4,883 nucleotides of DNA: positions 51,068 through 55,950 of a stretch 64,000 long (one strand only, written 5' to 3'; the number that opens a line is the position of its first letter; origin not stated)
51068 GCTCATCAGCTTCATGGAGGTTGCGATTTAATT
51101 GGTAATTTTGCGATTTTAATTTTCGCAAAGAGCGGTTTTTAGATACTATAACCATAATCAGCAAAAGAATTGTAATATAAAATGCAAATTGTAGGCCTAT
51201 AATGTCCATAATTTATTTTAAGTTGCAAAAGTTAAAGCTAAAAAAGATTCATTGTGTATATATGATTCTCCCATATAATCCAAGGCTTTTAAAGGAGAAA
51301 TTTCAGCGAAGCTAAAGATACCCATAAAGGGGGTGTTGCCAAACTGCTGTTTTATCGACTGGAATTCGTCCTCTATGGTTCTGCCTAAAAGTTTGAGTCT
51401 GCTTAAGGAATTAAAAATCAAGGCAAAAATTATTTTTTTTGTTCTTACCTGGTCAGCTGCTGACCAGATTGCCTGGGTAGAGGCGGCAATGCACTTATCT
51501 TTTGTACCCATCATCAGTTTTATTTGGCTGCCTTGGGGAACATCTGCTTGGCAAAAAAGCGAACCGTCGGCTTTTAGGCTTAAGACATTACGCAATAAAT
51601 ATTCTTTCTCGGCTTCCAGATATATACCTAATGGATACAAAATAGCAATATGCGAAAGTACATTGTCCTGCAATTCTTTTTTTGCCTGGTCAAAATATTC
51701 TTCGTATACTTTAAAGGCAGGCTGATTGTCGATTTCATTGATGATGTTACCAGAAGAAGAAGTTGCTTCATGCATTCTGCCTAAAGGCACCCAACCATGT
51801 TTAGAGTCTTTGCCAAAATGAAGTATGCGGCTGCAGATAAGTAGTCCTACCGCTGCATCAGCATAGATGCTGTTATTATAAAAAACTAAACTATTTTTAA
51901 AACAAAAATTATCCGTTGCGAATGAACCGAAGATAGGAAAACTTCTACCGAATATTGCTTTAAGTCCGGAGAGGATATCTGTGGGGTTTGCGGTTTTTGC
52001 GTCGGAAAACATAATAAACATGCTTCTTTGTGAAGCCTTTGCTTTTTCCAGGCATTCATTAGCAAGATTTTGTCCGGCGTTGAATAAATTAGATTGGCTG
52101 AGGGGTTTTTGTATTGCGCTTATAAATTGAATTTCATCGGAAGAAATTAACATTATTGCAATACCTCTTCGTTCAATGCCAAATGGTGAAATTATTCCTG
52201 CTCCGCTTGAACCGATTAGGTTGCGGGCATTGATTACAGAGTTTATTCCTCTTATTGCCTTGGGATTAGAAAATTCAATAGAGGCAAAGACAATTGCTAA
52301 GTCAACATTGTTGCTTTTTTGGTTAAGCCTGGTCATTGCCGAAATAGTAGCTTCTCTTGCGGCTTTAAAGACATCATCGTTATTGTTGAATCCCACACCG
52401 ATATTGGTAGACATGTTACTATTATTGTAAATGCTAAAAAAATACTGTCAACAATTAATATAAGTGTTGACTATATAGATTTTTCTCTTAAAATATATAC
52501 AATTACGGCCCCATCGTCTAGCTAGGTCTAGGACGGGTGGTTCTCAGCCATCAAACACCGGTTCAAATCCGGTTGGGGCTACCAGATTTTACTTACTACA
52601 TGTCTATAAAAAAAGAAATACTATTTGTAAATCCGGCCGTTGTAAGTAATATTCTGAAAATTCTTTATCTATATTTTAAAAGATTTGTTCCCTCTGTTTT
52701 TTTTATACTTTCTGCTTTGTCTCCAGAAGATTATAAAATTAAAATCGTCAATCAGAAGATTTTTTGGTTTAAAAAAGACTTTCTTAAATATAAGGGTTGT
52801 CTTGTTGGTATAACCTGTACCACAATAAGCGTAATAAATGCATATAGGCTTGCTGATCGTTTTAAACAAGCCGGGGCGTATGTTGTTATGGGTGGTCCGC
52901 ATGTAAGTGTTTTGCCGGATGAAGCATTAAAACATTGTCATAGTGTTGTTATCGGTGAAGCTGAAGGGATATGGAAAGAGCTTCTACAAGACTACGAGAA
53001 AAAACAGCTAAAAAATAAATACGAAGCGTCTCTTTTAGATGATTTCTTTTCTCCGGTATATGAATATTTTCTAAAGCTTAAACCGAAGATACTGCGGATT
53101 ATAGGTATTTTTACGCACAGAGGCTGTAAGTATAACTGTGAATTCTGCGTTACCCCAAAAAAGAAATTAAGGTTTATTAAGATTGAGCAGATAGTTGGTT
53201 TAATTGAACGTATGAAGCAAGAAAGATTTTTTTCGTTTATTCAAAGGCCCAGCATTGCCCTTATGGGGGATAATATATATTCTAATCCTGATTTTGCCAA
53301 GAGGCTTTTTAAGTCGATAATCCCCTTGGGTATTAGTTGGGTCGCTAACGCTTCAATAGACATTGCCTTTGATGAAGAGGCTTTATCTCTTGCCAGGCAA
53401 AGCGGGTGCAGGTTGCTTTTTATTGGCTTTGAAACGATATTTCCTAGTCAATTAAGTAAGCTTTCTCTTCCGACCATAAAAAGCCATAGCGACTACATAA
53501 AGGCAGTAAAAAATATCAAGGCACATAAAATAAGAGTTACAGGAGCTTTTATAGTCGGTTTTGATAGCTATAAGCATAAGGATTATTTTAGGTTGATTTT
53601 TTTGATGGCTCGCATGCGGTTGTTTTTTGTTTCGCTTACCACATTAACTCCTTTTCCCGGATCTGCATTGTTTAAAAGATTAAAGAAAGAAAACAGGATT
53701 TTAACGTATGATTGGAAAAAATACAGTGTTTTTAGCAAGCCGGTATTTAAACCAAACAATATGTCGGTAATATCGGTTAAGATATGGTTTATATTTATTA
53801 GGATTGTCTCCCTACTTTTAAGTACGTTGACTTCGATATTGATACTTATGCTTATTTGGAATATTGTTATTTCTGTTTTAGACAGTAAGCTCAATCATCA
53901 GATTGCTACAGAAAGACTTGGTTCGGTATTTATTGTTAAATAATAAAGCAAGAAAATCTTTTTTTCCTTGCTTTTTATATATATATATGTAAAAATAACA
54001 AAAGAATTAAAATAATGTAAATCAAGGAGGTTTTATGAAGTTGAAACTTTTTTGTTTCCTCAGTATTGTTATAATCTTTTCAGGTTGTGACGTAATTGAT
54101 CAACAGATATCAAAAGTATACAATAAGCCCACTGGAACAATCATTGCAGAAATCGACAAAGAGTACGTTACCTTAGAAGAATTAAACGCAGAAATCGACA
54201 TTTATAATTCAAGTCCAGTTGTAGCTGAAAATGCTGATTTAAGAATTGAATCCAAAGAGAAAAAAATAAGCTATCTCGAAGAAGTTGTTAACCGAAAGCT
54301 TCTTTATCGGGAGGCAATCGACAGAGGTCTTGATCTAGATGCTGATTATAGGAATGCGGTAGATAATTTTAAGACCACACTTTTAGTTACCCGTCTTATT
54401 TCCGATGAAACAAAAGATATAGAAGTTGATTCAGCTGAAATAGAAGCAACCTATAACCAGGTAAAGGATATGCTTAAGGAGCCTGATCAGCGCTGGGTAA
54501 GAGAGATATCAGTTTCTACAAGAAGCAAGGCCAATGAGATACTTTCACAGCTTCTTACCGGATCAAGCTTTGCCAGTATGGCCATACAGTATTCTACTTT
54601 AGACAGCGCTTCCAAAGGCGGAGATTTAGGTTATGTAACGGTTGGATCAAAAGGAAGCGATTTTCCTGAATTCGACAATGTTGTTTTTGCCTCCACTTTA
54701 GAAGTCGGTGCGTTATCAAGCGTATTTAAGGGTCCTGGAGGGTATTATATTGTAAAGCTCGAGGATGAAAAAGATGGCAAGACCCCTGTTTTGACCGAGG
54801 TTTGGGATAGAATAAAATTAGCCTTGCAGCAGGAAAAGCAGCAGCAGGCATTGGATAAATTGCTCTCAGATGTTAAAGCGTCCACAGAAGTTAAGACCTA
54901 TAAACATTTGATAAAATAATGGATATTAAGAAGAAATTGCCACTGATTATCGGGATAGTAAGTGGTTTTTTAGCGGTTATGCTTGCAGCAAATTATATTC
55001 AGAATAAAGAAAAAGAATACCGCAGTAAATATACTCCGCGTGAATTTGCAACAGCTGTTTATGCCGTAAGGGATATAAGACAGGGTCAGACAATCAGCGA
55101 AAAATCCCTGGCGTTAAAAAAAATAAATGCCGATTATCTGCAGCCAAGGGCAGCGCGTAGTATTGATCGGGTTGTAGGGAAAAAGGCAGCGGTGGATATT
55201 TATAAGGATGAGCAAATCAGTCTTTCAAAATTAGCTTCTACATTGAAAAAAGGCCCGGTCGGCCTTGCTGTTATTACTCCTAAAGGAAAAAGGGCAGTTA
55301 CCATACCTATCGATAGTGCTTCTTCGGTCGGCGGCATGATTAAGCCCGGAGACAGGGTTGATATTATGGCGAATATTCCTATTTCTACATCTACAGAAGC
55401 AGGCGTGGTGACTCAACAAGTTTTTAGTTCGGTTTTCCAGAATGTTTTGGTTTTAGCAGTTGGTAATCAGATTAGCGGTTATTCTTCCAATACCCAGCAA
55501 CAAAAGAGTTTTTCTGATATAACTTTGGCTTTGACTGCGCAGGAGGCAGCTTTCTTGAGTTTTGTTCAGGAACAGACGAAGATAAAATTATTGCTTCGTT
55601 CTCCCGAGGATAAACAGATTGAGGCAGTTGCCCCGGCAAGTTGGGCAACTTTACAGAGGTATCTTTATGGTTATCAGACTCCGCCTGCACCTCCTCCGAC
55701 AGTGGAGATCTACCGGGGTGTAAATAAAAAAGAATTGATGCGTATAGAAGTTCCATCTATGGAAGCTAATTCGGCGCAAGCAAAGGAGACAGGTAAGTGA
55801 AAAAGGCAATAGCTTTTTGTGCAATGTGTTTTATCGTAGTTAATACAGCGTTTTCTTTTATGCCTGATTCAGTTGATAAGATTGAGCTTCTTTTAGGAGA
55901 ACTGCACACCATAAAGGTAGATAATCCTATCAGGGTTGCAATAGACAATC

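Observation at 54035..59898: Tad/Flp pilus machinery with non-canonical fusions: secretin-TonB_C, CpaE-CpaF single polypeptide, and a leading PPIase lipoprotein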

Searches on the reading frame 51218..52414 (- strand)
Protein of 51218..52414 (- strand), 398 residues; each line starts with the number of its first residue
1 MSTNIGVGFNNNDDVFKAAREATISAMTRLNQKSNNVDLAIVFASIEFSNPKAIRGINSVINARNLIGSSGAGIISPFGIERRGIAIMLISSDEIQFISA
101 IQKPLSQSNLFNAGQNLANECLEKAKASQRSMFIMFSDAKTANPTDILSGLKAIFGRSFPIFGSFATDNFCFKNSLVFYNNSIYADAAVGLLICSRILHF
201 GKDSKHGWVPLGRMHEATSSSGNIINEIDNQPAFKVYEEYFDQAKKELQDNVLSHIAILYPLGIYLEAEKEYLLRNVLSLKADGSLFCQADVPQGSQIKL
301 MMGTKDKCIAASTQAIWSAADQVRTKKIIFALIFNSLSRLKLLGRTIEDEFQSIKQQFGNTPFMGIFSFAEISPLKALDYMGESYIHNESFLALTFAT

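Call 8: search_protein_families(library=pfam, proteins=[window:51218-52414:-], max_evalue=0.001)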
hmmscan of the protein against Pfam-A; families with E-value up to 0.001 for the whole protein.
window:51218-52414:- (398 aa): 2 families
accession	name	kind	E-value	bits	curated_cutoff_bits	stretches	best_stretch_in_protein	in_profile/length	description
PF08495.15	FIST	-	7.4e-37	127.5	23.2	1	38-231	1-189/189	FIST N domain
PF10442.14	FIST_C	-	1.1e-23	84.2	28.5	1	233-374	1-131/131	FIST C domain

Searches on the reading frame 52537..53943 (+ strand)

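Call 3: search_protein_families(library=pfam, proteins=[window:52537-53943:+], max_evalue=0.01)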
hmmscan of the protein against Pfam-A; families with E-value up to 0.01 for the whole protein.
window:52537-53943:+ (468 aa): 3 families
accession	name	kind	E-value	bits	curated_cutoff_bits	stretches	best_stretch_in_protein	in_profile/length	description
PF04055.27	Radical_SAM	-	1.4e-12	48.6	29.5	1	193-349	3-158/166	Radical SAM superfamily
PF02310.24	B12-binding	-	4.1e-08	33.5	32.1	1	88-149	53-120/121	B12 binding domain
PF19864.5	Radical_SAM_N2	-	0.007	16.3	29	0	106-168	80-140/151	Radical SAM proteins, N-terminal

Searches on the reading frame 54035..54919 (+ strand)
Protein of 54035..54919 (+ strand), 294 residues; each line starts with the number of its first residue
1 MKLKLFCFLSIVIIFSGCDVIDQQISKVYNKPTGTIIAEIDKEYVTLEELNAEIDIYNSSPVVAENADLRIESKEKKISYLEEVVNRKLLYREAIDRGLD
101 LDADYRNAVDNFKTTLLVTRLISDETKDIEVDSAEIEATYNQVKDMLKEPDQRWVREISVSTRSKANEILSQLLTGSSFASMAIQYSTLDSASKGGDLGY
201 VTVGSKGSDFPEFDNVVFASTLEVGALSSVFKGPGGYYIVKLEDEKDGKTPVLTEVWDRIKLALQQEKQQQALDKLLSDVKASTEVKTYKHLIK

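Call 3: search_protein_families(library=pfam, proteins=[window:54035-54919:+], max_evalue=0.01)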
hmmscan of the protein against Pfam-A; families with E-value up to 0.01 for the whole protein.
window:54035-54919:+ (294 aa): 4 families
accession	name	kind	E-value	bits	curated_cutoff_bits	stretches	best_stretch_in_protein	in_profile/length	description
PF13616.12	Rotamase_3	-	8.3e-15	55.8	22.5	1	161-245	35-115/116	PPIC-type PPIASE domain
PF00639.27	Rotamase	-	2.3e-13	51.4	21.7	1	160-244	16-97/97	PPIC-type PPIASE domain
PF13145.12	Rotamase_2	-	5.3e-12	47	27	1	131-256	1-119/121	PPIC-type PPIASE domain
PF13623.11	SurA_N_2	-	0.002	18.4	28.5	0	10-102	18-111/145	SurA-like N-terminal domain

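Call 23: search_protein_families(library=ncbifam, proteins=[window:54035-54919:+], max_evalue=0.01)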
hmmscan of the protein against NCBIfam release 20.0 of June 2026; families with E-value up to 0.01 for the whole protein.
window:54035-54919:+ (294 aa): 9 families
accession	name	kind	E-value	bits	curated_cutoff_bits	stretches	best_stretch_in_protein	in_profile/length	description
NF000809.0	PRK00059.1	equivalog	9.4e-25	87.7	303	1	111-291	154-333/336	peptidylprolyl isomerase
NF008054.0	PRK10788.1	equivalog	4e-18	65.5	493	1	124-277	242-390/626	peptidylprolyl isomerase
NF002827.0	PRK03002.1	equivalog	1.1e-16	60.8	343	1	139-271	125-249/285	peptidylprolyl isomerase PrsA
TIGR02933.1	nifM_nitrog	equivalog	5.9e-12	46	168.2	1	100-276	72-255/256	nitrogen fixation protein NifM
NF002824.0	PRK02998.1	subfamily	3.2e-11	43.1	360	1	138-277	122-253/283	peptidylprolyl isomerase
NF011969.0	PRK15441.1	equivalog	1.3e-06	28.8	127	1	159-241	11-88/93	peptidylprolyl isomerase PpiC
NF008038.0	PRK10770.1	equivalog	6.2e-06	25.2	394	1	91-262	128-291/431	peptidylprolyl isomerase SurA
TIGR02925.1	cis_trans_EpsD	equivalog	1.2e-05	25.1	108.9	1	27-175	19-161/232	EpsD family peptidyl-prolyl cis-trans isomerase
NF003356.0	PRK04405.1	subfamily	1.7e-05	24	339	1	138-241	129-232/299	peptidylprolyl isomerase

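Call 57: search_solved_structures(query=window:54035-54919:+, max_evalue=0.001, show_alignments=3)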
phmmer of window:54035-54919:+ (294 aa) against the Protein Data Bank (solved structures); distinct sequences matched with E-value up to 0.001: 23.
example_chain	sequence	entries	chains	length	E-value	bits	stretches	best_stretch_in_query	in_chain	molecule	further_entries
6vj4_A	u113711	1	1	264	5.8e-13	52.2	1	138-273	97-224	Peptidylprolyl isomerase PrsA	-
6vj6_A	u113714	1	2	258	8.8e-10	41.8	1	138-271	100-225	Peptidylprolyl isomerase (PrsA)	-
3rfw_A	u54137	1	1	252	3.1e-09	40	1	69-284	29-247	Cell-binding factor 2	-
1zk6_A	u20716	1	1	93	1.1e-07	35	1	157-244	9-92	Foldase protein prsA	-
5ez1_A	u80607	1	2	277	1.2e-07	34.7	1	70-283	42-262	Putative peptidyl-prolyl cis-trans isomerase HP_0175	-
4wo7_A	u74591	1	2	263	2e-07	34.1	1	36-285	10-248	Foldase protein PrsA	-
6bhf_A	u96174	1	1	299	2e-07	34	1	70-282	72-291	Putative peptidyl-prolyl cis-trans isomerase HP_0175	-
2m08_A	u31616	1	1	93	3.6e-06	29.9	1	157-241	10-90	PpiC-type peptidyl-prolyl cis-trans isomerase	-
1m5y_A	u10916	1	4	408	1.2e-05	28.2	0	161-282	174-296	Survival protein surA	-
9hg5_F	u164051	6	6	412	1.3e-05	28.1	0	161-282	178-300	Chaperone SurA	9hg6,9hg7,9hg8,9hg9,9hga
8pz1_F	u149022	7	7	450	1.7e-05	27.7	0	161-282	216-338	Chaperone SurA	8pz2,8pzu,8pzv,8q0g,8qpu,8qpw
6xd8_A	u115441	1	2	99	2.2e-05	27.3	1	158-244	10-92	Foldase protein PrsA 1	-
8hm4_A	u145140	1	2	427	2.5e-05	27.1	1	106-281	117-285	Peptidylprolyl isomerase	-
8hm3_B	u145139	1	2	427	2.5e-05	27.1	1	106-281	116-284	Peptidylprolyl isomerase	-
3gpk_A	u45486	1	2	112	2.6e-05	27.1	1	164-248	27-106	PpiC-type peptidyl-prolyl cis-trans isomerase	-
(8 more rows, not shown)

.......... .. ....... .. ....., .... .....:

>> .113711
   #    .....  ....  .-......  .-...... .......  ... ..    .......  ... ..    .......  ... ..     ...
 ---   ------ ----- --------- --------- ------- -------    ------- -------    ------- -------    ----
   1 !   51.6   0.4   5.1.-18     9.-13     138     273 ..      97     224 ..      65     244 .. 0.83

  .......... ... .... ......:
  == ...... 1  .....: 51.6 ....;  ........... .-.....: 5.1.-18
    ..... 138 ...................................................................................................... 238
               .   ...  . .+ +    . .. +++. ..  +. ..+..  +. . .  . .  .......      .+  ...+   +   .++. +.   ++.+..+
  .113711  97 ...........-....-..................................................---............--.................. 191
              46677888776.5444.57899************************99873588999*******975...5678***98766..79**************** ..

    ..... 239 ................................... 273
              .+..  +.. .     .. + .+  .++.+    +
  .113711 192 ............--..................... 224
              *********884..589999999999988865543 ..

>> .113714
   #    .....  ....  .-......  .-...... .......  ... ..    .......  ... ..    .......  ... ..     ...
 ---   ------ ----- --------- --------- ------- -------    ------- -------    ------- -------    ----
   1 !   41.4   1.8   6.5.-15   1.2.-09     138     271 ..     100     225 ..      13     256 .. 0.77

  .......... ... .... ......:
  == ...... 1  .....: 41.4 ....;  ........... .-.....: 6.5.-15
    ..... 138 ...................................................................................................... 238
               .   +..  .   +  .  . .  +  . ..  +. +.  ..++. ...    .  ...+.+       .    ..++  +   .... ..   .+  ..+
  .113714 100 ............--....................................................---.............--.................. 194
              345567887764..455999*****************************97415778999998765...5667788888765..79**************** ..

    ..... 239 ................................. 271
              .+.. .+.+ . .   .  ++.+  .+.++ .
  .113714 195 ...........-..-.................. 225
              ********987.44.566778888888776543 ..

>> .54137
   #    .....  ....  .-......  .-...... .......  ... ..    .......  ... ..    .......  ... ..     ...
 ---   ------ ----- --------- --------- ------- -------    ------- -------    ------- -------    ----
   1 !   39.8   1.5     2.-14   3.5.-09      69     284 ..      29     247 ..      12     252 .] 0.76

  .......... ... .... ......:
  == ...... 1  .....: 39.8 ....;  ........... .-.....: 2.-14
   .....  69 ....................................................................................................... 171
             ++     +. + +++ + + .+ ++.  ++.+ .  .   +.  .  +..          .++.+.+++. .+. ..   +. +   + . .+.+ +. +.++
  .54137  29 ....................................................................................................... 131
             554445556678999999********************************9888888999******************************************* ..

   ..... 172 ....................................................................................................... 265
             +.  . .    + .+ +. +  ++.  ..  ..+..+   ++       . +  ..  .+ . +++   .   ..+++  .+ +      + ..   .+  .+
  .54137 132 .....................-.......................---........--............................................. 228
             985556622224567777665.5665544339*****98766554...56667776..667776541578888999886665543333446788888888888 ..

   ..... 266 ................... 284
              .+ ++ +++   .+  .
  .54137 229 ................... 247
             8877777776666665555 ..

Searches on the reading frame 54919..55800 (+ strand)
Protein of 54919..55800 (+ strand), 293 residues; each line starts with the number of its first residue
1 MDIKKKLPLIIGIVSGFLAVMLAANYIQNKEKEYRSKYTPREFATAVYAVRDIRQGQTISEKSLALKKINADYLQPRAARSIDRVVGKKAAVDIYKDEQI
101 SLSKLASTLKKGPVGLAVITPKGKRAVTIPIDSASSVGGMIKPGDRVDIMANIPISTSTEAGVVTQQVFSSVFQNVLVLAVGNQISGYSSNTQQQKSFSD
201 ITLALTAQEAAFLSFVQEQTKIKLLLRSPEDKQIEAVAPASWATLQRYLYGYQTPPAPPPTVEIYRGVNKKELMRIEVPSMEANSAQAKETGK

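Call 3: search_protein_families(library=pfam, proteins=[window:54919-55800:+], max_evalue=0.01)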
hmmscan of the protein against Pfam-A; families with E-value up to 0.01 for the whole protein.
window:54919-55800:+ (293 aa): 3 families
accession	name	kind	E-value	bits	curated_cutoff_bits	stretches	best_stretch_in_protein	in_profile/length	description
PF16976.10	RcpC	-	5.1e-24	84.8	28.8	1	115-227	2-114/114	Flp pilus assembly protein RcpC/CpaB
PF08666.17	SAF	-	5.8e-11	43.2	21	1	45-105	2-62/63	SAF domain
PF13144.11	ChapFlgA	-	2.6e-06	27.9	23.8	1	46-107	3-62/122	Chaperone for flagella basal body P-ring formation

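Call 23: search_protein_families(library=ncbifam, proteins=[window:54919-55800:+], max_evalue=0.01)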
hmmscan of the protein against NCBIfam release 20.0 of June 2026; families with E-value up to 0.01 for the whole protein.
window:54919-55800:+ (293 aa): 3 families
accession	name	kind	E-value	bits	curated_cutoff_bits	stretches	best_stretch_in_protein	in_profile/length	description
TIGR03177.1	pilus_cpaB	equivalog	1.8e-47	161.8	71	1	8-272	3-261/262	Flp pilus assembly protein CpaB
TIGR03170.1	flgA_cterm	equivalog_domain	7.9e-09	35.6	54.65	1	35-106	4-75/137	flagellar basal body P-ring formation chaperone FlgA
TIGR03586.1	PseI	equivalog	0.0035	16.6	340.25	1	35-98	266-325/327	pseudaminic acid synthase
